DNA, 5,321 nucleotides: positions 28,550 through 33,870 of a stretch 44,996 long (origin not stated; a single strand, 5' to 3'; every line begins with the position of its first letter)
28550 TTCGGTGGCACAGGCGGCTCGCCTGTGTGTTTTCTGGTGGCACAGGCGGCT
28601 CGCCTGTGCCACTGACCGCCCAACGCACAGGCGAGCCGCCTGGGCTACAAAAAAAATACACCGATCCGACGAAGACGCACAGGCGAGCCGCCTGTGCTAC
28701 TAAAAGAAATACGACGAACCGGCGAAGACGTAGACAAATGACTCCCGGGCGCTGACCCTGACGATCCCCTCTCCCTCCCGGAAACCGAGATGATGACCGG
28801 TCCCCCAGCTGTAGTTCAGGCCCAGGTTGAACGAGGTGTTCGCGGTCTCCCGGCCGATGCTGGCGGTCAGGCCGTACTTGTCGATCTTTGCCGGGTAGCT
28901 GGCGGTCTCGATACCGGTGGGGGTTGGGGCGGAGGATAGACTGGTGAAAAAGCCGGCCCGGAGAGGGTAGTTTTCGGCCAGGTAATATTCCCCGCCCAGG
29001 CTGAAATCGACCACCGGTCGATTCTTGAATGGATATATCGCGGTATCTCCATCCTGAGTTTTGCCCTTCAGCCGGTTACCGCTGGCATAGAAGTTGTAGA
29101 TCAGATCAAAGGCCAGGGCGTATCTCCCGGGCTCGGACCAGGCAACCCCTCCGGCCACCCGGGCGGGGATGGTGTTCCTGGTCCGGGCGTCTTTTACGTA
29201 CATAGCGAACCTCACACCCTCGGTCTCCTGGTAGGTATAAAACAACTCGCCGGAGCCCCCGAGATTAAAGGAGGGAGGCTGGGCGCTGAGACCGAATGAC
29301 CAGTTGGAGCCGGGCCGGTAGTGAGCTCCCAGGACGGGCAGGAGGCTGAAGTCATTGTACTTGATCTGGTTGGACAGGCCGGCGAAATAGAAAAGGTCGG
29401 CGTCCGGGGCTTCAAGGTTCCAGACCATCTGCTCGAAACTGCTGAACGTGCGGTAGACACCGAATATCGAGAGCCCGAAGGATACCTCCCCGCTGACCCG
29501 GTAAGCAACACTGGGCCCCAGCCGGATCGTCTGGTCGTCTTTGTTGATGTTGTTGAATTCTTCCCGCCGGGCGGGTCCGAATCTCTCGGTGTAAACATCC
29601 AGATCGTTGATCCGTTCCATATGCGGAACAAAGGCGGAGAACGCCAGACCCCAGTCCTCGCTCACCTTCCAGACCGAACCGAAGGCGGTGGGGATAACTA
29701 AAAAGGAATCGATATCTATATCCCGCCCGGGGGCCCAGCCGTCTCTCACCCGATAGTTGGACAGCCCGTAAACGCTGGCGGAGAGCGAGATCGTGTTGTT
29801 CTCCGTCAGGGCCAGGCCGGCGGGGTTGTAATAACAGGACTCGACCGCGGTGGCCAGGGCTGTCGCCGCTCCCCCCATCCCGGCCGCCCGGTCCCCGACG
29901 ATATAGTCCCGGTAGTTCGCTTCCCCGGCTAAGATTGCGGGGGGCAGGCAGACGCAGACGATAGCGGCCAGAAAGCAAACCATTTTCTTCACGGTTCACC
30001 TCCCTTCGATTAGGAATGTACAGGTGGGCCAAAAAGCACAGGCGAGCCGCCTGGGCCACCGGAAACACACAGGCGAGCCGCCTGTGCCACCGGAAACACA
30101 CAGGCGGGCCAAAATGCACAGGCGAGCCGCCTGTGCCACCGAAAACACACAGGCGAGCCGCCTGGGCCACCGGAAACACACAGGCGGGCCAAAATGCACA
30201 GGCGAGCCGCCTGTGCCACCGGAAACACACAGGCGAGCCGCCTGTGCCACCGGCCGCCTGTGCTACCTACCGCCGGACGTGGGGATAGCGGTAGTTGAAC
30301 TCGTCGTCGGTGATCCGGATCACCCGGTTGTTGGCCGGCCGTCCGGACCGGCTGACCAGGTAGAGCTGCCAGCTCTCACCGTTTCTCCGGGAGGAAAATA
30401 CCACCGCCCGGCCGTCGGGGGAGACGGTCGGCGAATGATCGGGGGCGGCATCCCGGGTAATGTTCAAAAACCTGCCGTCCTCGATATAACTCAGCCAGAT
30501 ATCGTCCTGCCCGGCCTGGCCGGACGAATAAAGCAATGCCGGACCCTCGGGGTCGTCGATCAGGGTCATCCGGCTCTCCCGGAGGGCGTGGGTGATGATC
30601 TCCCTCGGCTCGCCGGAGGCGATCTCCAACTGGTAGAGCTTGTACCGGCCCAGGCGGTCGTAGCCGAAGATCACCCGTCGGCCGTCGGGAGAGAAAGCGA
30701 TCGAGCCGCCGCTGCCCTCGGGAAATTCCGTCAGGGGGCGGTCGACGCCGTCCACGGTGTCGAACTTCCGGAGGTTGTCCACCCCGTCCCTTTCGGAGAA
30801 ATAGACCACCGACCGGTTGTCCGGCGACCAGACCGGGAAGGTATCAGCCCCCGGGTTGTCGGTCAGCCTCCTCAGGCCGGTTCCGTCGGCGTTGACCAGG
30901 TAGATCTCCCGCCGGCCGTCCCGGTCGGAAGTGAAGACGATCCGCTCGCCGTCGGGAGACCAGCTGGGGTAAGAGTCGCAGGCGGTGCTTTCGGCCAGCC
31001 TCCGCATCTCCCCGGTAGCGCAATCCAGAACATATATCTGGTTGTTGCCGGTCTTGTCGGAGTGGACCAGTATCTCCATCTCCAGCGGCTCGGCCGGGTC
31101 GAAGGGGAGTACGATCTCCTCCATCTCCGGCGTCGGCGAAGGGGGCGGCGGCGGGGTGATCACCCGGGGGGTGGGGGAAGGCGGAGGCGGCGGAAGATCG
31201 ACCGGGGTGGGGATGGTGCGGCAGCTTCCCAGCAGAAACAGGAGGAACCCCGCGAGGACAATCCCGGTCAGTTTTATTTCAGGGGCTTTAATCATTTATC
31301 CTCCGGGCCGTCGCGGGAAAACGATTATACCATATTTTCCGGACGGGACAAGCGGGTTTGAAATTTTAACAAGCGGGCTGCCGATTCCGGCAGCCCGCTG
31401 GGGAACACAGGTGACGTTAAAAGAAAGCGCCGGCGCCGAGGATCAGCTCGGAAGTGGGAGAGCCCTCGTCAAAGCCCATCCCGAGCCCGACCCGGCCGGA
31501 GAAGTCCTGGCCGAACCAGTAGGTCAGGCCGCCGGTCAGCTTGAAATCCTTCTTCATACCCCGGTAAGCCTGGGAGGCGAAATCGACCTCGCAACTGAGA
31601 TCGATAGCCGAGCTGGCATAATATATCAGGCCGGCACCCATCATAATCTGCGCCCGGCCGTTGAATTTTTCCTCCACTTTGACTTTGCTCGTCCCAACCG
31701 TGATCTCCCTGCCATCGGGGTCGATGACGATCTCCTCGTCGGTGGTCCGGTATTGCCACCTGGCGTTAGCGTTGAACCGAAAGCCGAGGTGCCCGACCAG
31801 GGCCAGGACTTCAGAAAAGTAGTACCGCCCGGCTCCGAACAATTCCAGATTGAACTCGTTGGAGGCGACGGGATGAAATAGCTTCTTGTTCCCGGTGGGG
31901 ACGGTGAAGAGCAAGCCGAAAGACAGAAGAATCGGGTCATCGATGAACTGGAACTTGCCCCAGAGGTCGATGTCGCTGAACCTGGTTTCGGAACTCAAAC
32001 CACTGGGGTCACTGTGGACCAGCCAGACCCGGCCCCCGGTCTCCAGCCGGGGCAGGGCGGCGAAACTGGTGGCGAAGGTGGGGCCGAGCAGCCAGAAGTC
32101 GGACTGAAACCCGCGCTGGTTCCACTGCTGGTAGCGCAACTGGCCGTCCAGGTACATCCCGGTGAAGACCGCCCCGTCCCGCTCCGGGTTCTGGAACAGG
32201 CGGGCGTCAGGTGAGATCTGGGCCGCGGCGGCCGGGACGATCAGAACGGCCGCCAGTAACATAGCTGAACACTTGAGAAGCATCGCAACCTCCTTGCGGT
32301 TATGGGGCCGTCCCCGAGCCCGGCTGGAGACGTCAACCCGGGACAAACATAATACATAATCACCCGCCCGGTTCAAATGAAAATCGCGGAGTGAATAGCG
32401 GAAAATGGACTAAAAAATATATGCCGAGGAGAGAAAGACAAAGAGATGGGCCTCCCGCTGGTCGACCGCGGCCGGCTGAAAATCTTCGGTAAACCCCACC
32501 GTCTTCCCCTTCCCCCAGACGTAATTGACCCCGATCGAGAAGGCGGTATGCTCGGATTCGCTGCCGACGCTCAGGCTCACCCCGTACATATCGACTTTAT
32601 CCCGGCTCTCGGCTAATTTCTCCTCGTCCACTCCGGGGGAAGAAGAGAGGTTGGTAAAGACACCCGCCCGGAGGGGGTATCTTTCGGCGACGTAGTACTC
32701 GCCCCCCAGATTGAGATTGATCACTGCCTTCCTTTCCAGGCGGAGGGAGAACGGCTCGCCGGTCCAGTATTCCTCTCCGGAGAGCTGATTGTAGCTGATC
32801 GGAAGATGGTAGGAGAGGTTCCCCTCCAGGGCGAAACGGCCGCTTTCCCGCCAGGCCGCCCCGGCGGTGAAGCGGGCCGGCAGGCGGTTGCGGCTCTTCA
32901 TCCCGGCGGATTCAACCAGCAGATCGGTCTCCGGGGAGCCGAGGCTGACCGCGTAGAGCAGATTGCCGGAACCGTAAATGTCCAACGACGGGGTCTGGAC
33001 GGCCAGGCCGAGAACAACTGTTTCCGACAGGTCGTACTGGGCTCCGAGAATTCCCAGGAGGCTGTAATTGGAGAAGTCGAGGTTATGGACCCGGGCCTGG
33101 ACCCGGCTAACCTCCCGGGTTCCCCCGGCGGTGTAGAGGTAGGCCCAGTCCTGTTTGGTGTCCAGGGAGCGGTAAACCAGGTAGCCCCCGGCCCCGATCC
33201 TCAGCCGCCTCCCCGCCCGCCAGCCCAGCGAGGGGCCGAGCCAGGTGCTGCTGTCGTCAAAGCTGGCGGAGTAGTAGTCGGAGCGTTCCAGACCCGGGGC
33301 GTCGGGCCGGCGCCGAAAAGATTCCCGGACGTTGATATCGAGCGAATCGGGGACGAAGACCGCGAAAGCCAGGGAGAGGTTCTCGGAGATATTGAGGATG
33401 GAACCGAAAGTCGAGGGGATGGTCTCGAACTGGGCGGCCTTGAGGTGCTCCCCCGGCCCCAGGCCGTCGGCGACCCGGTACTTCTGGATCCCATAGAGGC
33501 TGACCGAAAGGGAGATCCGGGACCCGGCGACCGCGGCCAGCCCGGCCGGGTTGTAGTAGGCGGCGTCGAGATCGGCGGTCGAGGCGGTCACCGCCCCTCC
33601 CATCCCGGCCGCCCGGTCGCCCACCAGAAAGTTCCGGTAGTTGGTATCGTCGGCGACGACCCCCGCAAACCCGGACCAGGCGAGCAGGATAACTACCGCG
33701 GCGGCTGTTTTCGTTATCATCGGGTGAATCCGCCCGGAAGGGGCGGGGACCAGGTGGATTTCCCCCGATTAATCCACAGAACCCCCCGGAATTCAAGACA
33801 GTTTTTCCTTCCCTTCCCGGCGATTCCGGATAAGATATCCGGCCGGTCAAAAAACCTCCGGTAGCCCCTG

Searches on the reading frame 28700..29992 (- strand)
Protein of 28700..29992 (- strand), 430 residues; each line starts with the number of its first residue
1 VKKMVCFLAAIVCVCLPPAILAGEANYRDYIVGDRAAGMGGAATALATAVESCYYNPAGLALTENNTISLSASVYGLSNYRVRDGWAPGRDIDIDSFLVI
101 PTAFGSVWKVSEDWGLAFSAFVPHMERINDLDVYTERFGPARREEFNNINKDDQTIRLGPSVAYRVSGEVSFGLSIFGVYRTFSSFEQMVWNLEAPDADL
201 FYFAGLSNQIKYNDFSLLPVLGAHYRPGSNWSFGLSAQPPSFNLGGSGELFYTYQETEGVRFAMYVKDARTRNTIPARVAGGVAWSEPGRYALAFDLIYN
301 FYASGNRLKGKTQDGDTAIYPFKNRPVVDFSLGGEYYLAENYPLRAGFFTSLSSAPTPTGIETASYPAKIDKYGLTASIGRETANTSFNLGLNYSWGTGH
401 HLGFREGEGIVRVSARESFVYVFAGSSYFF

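Call 6: search_protein_families(library=pfam, proteins=[window:28700-29992:-])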
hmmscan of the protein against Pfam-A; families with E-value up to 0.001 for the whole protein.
window:28700-29992:- (430 aa): 1 family
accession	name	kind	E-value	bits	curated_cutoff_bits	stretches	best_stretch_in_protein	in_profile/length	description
PF03349.22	Toluene_X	-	3.2e-16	59.3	29.7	1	38-377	26-363/421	Outer membrane protein transport protein (OMPP1/FadL/TodX)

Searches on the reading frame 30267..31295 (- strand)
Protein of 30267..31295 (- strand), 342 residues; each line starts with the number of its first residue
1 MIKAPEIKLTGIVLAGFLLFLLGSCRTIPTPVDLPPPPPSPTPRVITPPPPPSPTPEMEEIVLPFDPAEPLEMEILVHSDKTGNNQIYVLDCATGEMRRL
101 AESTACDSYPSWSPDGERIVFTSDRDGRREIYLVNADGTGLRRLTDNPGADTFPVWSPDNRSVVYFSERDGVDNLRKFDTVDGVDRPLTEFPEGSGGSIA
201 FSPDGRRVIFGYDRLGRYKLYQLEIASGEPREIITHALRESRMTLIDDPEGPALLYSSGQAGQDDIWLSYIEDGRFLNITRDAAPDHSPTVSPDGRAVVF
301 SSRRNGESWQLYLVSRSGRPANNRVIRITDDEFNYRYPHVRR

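Call 6: search_protein_families(library=pfam, proteins=[window:30267-31295:-])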
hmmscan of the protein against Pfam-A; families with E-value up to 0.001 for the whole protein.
window:30267-31295:- (342 aa): 3 families
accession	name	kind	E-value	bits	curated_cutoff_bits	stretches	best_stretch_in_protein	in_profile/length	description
PF07676.18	PD40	-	1.5e-36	124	20.9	3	99-132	3-37/38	WD40-like Beta Propeller Repeat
PF00930.27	DPPIV_N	-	9.2e-10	38.2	22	1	84-150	22-84/354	Dipeptidyl peptidase IV (DPP IV) N-terminal region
PF14583.12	Pectate_lyase22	-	7e-06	25.4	30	0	106-135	352-381/386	Oligogalacturonate lyase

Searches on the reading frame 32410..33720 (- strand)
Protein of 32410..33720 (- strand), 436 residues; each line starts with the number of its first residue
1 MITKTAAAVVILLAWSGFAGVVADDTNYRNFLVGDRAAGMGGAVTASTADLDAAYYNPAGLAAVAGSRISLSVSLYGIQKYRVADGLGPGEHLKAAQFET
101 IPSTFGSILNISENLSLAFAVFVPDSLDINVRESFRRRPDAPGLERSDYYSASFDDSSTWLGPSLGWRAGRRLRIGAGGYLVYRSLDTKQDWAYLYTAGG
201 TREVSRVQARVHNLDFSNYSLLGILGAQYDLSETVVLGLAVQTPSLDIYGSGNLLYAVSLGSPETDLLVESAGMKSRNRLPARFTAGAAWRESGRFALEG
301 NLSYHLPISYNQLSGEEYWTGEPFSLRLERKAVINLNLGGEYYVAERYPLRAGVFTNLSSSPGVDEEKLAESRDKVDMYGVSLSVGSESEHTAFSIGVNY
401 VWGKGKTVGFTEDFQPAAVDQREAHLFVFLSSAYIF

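Call 6: search_protein_families(library=pfam, proteins=[window:32410-33720:-])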
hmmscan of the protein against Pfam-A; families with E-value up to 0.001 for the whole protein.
window:32410-33720:- (436 aa): 1 family
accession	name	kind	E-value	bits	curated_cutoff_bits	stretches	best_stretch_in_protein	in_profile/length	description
PF03349.22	Toluene_X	-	1.2e-10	40.9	29.7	1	38-360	25-343/421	Outer membrane protein transport protein (OMPP1/FadL/TodX)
